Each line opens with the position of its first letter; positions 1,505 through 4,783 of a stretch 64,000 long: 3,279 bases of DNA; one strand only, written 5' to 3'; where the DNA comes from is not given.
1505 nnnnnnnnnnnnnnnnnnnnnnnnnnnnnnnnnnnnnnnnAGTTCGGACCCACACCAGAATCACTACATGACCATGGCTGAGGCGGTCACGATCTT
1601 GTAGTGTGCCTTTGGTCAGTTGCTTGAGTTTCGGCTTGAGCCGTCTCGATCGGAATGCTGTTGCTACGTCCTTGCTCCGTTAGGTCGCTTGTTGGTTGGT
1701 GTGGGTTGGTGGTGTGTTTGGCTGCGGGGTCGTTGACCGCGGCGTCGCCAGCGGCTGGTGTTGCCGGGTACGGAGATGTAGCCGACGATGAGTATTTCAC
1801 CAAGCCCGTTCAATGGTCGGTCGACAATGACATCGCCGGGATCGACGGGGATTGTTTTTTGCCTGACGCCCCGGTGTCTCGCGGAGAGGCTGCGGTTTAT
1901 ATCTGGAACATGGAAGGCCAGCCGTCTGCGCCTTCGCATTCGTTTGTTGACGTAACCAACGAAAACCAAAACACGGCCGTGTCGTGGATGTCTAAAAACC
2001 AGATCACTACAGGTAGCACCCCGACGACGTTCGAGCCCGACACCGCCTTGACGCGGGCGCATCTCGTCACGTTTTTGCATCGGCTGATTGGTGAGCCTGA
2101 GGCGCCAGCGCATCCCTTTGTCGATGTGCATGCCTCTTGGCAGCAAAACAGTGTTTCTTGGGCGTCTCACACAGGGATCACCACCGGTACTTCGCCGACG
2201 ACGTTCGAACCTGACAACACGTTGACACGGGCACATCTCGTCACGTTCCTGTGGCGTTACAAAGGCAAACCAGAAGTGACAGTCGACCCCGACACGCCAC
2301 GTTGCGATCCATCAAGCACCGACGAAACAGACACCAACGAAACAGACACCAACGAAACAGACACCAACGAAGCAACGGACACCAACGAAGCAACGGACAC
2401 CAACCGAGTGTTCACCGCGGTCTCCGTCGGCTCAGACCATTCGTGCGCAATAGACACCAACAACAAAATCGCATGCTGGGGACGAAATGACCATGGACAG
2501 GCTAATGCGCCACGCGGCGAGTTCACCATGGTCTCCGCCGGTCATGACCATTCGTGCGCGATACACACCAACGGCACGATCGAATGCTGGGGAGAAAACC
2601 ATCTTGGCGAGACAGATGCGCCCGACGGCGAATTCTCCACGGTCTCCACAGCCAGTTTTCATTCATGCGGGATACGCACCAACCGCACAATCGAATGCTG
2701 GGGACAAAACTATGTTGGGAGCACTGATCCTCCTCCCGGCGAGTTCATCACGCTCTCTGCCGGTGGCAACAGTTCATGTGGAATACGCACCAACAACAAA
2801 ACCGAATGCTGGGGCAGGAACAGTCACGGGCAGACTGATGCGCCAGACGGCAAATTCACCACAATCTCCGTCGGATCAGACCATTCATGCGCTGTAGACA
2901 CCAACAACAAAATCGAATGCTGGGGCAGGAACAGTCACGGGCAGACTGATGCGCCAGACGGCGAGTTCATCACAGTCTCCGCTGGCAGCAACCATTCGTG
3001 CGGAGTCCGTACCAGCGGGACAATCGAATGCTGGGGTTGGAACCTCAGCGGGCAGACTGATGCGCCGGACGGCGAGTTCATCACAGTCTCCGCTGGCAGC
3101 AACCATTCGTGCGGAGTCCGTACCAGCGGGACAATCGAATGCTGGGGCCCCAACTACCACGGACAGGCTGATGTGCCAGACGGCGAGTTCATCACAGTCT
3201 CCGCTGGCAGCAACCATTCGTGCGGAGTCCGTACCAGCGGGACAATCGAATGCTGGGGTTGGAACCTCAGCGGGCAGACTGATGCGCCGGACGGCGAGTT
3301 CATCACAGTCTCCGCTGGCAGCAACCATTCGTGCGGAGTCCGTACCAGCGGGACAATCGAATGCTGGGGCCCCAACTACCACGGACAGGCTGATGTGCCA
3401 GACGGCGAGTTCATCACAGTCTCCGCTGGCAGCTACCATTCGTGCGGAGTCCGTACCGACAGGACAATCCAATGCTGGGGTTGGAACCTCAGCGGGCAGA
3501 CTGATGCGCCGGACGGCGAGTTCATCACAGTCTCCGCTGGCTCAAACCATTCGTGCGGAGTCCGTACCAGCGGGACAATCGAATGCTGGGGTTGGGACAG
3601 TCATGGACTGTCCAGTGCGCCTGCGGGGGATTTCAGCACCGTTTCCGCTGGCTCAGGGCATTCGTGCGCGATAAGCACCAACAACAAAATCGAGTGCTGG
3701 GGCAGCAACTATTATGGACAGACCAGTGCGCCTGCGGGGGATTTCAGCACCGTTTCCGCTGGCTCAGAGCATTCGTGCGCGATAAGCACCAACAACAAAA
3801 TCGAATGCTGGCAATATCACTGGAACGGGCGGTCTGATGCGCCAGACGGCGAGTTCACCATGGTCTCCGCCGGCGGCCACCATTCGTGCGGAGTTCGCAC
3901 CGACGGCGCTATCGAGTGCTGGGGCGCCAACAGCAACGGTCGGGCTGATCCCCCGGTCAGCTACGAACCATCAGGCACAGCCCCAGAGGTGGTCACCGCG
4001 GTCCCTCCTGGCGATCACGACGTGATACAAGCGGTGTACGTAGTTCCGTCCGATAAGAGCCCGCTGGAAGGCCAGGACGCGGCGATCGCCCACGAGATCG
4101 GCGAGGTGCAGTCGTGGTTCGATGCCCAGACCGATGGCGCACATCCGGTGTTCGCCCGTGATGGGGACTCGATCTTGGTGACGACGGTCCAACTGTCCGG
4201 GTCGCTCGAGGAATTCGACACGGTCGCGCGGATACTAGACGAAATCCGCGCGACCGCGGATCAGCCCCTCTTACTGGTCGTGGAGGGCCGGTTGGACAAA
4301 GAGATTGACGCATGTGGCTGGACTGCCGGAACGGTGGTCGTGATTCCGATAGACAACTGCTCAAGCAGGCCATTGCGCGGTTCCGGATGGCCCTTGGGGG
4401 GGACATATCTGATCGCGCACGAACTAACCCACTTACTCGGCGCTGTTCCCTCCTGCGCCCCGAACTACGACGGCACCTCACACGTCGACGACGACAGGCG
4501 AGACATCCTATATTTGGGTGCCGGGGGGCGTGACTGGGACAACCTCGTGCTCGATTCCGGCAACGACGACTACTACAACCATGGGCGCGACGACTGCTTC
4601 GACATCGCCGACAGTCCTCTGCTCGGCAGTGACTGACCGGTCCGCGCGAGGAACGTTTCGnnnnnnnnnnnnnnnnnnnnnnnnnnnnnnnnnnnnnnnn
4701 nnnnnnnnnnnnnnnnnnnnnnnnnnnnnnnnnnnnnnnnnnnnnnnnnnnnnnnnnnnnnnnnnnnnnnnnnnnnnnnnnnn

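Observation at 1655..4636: Signal peptide - 3xSLH - 14 RCC1-like blades - HExxH domain: an unusual surface protein architecture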

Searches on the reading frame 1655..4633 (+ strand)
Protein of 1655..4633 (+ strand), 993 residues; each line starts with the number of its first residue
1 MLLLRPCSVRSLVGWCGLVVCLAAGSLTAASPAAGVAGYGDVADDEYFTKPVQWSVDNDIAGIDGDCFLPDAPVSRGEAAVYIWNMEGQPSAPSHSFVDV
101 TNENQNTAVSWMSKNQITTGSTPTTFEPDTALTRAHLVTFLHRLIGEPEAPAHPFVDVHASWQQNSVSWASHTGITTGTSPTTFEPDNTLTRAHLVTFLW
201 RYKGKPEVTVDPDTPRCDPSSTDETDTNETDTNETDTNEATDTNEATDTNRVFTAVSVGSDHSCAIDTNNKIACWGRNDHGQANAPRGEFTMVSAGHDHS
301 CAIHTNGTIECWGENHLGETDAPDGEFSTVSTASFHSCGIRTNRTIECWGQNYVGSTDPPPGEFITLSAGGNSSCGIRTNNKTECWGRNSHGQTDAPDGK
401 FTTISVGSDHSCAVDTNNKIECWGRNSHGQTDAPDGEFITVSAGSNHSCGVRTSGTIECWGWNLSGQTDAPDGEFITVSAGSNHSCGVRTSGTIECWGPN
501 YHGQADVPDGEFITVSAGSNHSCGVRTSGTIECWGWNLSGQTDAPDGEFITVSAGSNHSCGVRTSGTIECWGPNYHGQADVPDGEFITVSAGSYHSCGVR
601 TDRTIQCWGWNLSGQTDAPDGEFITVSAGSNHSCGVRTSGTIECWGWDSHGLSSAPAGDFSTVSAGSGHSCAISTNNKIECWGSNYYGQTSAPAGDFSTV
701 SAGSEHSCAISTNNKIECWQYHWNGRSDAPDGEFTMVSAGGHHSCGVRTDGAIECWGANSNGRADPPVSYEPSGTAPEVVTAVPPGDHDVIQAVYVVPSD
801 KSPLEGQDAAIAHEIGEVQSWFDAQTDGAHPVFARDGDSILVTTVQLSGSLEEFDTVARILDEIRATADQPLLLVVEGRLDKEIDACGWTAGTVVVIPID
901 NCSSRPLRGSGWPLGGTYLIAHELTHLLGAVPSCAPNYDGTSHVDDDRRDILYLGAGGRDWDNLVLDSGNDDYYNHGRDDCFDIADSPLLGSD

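Call 4: search_protein_families(library=pfam, proteins=[window:1655-4633:+], max_evalue=1)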
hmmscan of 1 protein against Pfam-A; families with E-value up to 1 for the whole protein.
window:1655-4633:+ (993 aa): 4 families
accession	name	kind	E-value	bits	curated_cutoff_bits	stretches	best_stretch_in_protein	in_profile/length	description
PF13540.12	RCC1_2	-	1.7e-99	323.9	22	14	254-282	2-30/30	Regulator of chromosome condensation (RCC1) repeat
PF25390.1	WD40_RLD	-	7.2e-52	177.3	150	4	233-469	68-331/363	RCC1-like domain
PF00395.25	SLH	-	2.4e-16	59.8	20.8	3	154-194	1-42/44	S-layer homology domain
PF19547.4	DUF6071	-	0.011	15.8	27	0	597-633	11-47/247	Family of unknown function (DUF6071)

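Call 5: search_protein_families(library=ncbifam, proteins=[window:1655-4633:+], max_evalue=1)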
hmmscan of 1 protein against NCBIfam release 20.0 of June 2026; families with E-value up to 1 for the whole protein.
window:1655-4633:+ (993 aa): 2 families
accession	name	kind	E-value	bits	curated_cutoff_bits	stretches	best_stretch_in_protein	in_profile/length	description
NF033190.2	inl_like_NEAT_1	exception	0.0043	15.4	1275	1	96-200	642-749/754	NEAT domain-containing leucine-rich repeat protein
TIGR03935.1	fragilysin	equivalog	0.027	13.4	190.7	1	848-931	273-353/386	fragilysin family metalloproteinase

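Call 9: search_solved_structures(query=window:1655-4633:+, max_evalue=0.01)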
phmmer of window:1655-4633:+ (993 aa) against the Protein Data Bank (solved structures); distinct sequences matched with E-value up to 0.01: 23.
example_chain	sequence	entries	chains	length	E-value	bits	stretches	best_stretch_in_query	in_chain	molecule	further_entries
7a0j_AAA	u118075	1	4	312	2.7e-23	84.8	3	520-615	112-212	Serine/threonine-protein kinase-like protein ACR4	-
6xzn_A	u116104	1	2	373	5.4e-08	34.1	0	396-691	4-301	Ultraviolet-B receptor UVR8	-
6xzm_A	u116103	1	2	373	5.9e-08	34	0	396-690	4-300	Ultraviolet-B receptor UVR8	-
4dnu_A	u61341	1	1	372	6.1e-08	33.9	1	396-691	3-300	AT5g63860/MGI19_6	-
4dnv_A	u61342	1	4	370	1.9e-07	32.3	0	396-691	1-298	AT5g63860/MGI19_6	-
4d9s_A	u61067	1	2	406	2.2e-07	32.1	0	393-691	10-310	UVB-resistance protein UVR8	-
8gqe_B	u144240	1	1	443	3.4e-07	31.5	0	396-691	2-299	Ultraviolet-B receptor UVR8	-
7vgg_B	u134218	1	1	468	3.4e-07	31.4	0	393-691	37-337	Ultraviolet-B receptor UVR8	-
6xzl_A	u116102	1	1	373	4.2e-07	31.1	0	396-690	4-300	Ultraviolet-B receptor UVR8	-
4nc4_A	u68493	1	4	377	9.1e-07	30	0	399-691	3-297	Ultraviolet-B receptor UVR8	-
4dnw_A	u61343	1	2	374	1.1e-06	29.7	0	396-691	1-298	AT5g63860/MGI19_6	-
4naa_A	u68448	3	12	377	3.3e-06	28.2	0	399-690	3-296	Ultraviolet-B receptor UVR8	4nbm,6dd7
3pyw_A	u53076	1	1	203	0.00014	22.8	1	108-214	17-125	S-layer protein sap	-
6bt4_A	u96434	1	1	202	0.00014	22.8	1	97-214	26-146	S-layer protein sap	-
4jhp_C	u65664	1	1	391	0.00044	21.1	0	735-785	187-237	X-linked retinitis pigmentosa GTPase regulator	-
9g93_A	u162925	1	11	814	0.00069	20.5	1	25-201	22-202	S-layer protein sap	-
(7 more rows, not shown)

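Call 12: find_homologous_proteins(query=window:1655-4633:+, max_evalue=1e-20)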
Query window:1655-4633:+ (993 aa): 2538 proteins with E <= 1e-20 among 8000 candidates; the best 120 are listed.
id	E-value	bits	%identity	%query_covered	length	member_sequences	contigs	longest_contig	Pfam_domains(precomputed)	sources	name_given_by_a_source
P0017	0.0e+0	1964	77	71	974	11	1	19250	PF13540.13,PF00395.26,PF25390.2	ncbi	-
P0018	0.0e+0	1591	71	100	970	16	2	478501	PF13540.13,PF00395.26,PF25390.2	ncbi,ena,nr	ncbi:MAG: hypothetical protein F4X07_03875 [Acidimicrobiaceae bacterium]|nr:hypothetical protein [Ac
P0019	0.0e+0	1404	52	52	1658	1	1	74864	PF15780.12,PF13540.13,PF00395.26,PF25390.2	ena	-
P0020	0.0e+0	1185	55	51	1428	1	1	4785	PF13540.13,PF25390.2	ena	-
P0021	0.0e+0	1062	67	52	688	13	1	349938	PF13540.13,PF00395.26,PF25390.2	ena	-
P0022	1.9e-296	1004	58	51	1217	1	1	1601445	PF13540.13,PF00395.26,PF00082.28,PF25390.2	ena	-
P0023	2.1e-285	968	60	51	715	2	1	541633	PF13540.13,PF00395.26,PF25390.2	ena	-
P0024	4.8e-282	956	51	88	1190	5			PF13540.13,PF00395.26,PF00188.33,PF19078.7,PF25390.2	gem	-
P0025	4.7e-281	953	57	51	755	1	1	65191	PF13540.13,PF00395.26,PF25390.2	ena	-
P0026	1.4e-279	948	58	51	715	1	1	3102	PF13540.13,PF00395.26,PF25390.2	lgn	-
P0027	9.4e-278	942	50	88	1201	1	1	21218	PF13540.13,PF00395.26,PF00188.33,PF19078.7,PF25390.2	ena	-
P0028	1.3e-274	932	47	53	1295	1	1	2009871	PF13540.13,PF00395.26,PF25390.2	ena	-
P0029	2.2e-273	928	44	60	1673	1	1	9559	PF28033.1,PF25059.2,PF04069.18,PF00028.24,PF16893.12,PF13540.13,PF00041.28,PF16656.12,PF25390.2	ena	-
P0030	1.0e-272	926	58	51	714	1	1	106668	PF13540.13,PF00395.26,PF25390.2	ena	-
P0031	1.6e-271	922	57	51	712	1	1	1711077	PF13540.13,PF00395.26,PF25390.2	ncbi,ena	-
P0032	1.1e-268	912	44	98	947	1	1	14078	PF13540.13,PF00395.26,PF25390.2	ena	-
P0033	4.6e-268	910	56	49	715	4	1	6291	PF13540.13,PF00395.26,PF25390.2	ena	-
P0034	3.6e-263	894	56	50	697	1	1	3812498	PF13540.13,PF00395.26,PF25390.2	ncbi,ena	-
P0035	5.6e-261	887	54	49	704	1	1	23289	PF13540.13,PF00395.26,PF25390.2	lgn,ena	-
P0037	7.1e-258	876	54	76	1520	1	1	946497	PF26549.1,PF13540.13,PF26550.2,PF00395.26,PF07676.19,PF25390.2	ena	-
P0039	5.0e-256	870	56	49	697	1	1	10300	PF13540.13,PF00395.26,PF25390.2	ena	-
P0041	8.5e-251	853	56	47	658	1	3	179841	PF13540.13,PF00395.26,PF25390.2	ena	-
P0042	1.1e-249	849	50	52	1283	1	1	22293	PF13540.13,PF00395.26,PF25390.2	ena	-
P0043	2.8e-249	848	49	55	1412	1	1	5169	PF13540.13,PF00395.26,PF25390.2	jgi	-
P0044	3.4e-249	848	56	47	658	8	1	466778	PF13540.13,PF00395.26,PF25390.2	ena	-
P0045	1.9e-247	842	48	76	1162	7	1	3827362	PF13540.13,PF00395.26,PF25390.2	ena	-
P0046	1.3e-245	836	43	53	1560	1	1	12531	PF13540.13,PF00395.26,PF25390.2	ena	-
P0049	2.5e-243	828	47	75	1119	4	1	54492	PF13540.13,PF00395.26,PF25390.2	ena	-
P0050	4.4e-242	824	36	69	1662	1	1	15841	PF13540.13,PF00395.26,PF25390.2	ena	-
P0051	3.9e-241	821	46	70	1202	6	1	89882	PF13540.13,PF00395.26,PF25390.2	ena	-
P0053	9.9e-241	820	41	93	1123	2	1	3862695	PF13540.13,PF00395.26,PF25390.2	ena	-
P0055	6.0e-239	814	42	93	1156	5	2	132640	PF13540.13,PF00395.26,PF25390.2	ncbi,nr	ncbi:MAG: hypothetical protein F4003_01265 [Acidimicrobiaceae bacterium]|nr:hypothetical protein [Ac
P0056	4.2e-238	811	43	51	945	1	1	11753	PF13540.13,PF00395.26,PF25390.2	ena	-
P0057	6.0e-238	810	49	52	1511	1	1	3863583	PF13540.13,PF00395.26,PF25390.2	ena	-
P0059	1.2e-236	806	41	93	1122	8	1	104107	PF13540.13,PF00395.26,PF25390.2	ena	-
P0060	1.3e-236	806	42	92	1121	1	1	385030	PF13540.13,PF00395.26,PF25390.2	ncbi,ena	-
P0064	3.4e-231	788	42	52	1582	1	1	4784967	PF13540.13,PF00395.26,PF25390.2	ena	-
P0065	1.1e-226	773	47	76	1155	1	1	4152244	PF13540.13,PF00395.26,PF25390.2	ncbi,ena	-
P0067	4.1e-225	768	46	52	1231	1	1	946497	PF13540.13,PF00395.26,PF25390.2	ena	-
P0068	5.3e-224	764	43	80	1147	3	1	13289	PF13540.13,PF00395.26,PF25390.2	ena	-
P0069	1.0e-222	760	47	76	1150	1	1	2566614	PF13540.13,PF00395.26,PF25390.2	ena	-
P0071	3.2e-222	758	46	77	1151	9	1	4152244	PF13540.13,PF00395.26,PF25390.2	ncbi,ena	-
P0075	3.0e-220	752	45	72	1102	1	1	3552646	PF13540.13,PF00395.26,PF25390.2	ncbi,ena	-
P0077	7.4e-217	741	76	21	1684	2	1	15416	PF13540.13,PF00395.26,PF25390.2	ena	-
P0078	2.0e-215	736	50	49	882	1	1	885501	PF13540.13,PF00395.26,PF25390.2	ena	-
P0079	4.4e-215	735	40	58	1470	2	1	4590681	PF13540.13,PF00395.26,PF00188.33,PF19078.7,PF25390.2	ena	-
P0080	4.3e-214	731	43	51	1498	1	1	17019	PF13540.13,PF00395.26,PF00041.28,PF25390.2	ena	-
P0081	5.0e-214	731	50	53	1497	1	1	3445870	PF13540.13,PF00395.26,PF00082.28,PF25390.2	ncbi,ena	-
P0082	1.1e-213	730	40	69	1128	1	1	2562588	PF13540.13,PF00395.26,PF25390.2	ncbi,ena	-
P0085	1.3e-212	727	46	68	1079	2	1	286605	PF13540.13,PF00395.26,PF25390.2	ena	-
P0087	9.2e-212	724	39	77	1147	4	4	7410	PF13540.13,PF00395.26,PF25390.2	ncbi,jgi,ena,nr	ncbi:MAG: S-layer homology domain-containing protein [Acidimicrobiia bacterium]|nr:S-layer homology 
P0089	1.6e-211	723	46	75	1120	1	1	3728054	PF13540.13,PF00395.26,PF25390.2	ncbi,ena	-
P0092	6.8e-210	718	40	53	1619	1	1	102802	PF13540.13,PF00395.26,PF25390.2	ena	-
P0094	5.0e-209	715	57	34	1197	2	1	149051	PF13540.13,PF00395.26,PF25390.2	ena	-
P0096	7.1e-208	711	38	52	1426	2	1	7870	PF13540.13,PF25390.2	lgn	-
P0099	1.6e-205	703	44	76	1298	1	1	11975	PF13540.13,PF00395.26,PF00173.34,PF25390.2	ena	-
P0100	2.1e-205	703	39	78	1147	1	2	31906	PF13540.13,PF00395.26,PF25390.2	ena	-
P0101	8.0e-205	701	44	74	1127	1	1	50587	PF13540.13,PF00395.26,PF25390.2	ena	-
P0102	3.1e-204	699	43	71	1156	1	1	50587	PF13540.13,PF00395.26,PF25390.2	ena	-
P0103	3.6e-204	699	37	57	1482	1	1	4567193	PF13540.13,PF00395.26,PF00188.33,PF19078.7,PF25390.2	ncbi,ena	-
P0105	1.0e-201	690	40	52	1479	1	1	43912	PF00415.25,PF13540.13,PF25390.2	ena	-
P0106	1.2e-201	690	45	49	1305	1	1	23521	PF13540.13,PF00395.26,PF25390.2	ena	-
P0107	2.7e-200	686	45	55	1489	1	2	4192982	PF13540.13,PF00395.26,PF25390.2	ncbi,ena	-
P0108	8.5e-200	684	68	25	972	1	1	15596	PF13540.13,PF00395.26,PF00082.28,PF25390.2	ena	-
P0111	4.0e-197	675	47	72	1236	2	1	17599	PF13540.13,PF00395.26,PF00614.29,PF25390.2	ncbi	-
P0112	1.5e-196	673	54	26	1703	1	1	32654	PF13540.13,PF00395.26,PF25390.2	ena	-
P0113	8.1e-196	671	43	72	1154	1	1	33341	PF13540.13,PF00395.26,PF25390.2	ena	-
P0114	1.5e-194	667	77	21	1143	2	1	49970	PF07151.20,PF13540.13,PF00395.26,PF25390.2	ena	-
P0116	2.2e-194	666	35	71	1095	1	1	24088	PF13540.13,PF00395.26,PF25390.2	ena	-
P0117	4.9e-194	665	73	22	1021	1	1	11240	PF13540.13,PF00395.26,PF25390.2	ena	-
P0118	7.4e-193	661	76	21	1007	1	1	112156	PF13540.13,PF00395.26,PF25390.2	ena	-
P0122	9.9e-192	657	38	75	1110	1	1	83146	PF13540.13,PF00395.26,PF25390.2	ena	-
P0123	1.2e-191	657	38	66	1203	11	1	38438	PF13540.13,PF00395.26,PF25390.2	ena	-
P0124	8.5e-190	651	35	87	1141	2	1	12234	PF13540.13,PF00395.26,PF25390.2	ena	-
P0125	9.0e-190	651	45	52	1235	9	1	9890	PF13540.13,PF00395.26,PF25390.2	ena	-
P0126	1.7e-189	650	38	87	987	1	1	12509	PF13540.13,PF00395.26,PF25390.2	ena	-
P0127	9.9e-189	648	75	21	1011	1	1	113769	PF13540.13,PF00395.26,PF25390.2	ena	-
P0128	4.5e-188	645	43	71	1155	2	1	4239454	PF13540.13,PF00395.26,PF25390.2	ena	-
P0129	1.9e-187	643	78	21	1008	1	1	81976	PF13540.13,PF00395.26,PF25390.2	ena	-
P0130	2.5e-187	643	43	70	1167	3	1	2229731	PF13540.13,PF00395.26,PF25390.2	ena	-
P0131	1.3e-186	641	42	70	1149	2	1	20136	PF13540.13,PF00395.26,PF25390.2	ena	-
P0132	3.7e-186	639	48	63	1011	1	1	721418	PF13540.13,PF00395.26,PF25390.2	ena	-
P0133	8.4e-186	638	34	52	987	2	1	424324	PF00415.25,PF13540.13,PF25390.2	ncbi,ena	-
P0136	7.8e-185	635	35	83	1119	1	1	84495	PF13540.13,PF00395.26,PF25390.2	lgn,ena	-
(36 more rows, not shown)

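Call 21: find_encoding_contigs(protein=window:1655-4633:+, flank=3000, max_places=4)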
Protein window:1655-4633:+ (993 aa): no gene with exactly this product is on record in the collection.
